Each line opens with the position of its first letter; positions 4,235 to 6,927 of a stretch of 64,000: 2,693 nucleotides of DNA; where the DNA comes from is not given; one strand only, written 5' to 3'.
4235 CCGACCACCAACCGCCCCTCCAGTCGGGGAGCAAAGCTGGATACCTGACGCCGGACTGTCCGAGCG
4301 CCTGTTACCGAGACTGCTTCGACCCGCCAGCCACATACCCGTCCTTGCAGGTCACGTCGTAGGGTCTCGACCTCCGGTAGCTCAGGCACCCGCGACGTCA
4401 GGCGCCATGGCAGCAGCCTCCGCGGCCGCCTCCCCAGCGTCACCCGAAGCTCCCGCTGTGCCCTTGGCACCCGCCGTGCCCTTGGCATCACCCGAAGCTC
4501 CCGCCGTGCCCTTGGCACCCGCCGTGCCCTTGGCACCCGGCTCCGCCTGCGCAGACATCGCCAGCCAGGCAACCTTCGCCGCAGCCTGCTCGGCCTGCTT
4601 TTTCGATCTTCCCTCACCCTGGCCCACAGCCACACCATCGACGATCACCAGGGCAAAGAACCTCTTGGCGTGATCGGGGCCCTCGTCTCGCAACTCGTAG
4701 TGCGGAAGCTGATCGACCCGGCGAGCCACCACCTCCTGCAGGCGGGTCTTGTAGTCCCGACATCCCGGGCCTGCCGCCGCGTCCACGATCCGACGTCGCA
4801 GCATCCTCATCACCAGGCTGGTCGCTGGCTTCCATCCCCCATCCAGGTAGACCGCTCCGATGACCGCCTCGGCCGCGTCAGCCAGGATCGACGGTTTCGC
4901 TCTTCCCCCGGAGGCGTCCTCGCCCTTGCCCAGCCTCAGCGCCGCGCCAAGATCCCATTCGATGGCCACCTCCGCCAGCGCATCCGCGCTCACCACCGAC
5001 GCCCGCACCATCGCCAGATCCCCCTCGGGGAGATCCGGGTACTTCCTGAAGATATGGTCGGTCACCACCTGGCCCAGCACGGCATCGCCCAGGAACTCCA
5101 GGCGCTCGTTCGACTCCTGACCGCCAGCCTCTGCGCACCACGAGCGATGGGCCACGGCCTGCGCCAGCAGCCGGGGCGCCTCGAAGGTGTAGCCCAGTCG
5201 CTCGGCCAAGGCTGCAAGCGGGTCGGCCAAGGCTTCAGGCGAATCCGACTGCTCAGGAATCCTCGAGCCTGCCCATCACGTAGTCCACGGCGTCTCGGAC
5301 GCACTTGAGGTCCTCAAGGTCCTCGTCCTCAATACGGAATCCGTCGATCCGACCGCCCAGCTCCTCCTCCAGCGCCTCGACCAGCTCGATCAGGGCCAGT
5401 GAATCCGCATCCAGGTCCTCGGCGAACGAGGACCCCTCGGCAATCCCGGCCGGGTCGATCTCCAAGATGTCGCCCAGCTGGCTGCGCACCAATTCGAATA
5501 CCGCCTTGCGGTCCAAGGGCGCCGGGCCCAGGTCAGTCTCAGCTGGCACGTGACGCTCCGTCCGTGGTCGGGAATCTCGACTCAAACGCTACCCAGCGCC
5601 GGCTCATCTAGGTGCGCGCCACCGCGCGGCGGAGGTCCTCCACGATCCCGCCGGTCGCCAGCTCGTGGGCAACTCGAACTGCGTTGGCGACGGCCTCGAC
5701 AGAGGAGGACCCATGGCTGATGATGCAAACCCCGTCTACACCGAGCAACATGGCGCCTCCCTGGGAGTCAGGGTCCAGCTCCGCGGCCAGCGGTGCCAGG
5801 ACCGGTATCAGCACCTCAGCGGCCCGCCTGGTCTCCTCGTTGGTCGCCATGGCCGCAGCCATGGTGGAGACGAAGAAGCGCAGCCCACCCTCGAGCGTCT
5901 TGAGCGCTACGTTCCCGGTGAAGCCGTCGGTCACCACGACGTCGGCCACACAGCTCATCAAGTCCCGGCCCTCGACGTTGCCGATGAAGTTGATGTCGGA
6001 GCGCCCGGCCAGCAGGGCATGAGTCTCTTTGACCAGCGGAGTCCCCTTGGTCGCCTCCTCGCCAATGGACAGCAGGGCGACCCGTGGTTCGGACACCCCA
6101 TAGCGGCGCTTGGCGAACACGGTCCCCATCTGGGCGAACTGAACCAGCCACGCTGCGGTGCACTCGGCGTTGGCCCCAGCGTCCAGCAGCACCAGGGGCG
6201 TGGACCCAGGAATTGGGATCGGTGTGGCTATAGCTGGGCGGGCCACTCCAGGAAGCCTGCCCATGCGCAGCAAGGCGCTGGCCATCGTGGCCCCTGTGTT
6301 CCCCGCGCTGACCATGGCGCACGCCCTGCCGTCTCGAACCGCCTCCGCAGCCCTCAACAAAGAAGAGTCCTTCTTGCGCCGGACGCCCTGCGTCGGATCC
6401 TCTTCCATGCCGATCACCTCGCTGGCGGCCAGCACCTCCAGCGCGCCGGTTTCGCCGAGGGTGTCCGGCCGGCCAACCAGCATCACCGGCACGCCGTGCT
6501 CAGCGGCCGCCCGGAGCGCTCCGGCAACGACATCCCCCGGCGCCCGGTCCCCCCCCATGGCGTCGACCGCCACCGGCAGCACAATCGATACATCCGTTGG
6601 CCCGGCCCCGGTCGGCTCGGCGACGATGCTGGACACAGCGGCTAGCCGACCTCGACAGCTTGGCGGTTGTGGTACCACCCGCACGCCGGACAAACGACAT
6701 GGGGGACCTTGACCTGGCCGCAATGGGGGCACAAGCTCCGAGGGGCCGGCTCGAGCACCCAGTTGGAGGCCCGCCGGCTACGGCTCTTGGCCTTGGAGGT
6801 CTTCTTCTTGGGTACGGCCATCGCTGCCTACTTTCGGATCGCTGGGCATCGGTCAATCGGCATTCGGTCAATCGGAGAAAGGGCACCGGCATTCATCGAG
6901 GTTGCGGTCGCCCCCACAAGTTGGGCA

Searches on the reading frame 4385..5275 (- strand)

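Call 33: search_protein_families(library=pfam, proteins=[window:4385-5275:-], max_evalue=0.001)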
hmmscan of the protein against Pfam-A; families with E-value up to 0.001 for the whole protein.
window:4385-5275:- (297 aa): 5 families
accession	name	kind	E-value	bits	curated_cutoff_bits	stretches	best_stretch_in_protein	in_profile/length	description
PF14622.11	Ribonucleas_3_3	-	5.3e-37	127.3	35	1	35-159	3-124/128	Ribonuclease-III-like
PF00636.31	Ribonuclease_3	-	2.1e-24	86.7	27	1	57-147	1-102/102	Ribonuclease III domain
PF00035.32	dsrm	-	3.6e-14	53.5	23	1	175-238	1-64/66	Double-stranded RNA binding motif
PF01391.23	Collagen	-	0.00017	21.7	27.2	1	246-283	18-54/60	Collagen triple helix repeat (20 copies)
PF22935.1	RM44_endonuclase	-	0.00095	19.7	27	0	21-105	7-108/139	Large ribosomal subunit protein mL44, endonuclease domain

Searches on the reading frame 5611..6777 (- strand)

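Call 33: search_protein_families(library=pfam, proteins=[window:5611-6777:-], max_evalue=0.001)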
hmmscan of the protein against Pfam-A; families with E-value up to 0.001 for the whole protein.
window:5611-6777:- (389 aa): 1 family
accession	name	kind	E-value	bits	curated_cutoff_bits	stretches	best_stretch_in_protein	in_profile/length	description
PF02504.20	FA_synthesis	-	9.6e-94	314.5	29.1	1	69-378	3-321/324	Fatty acid synthesis protein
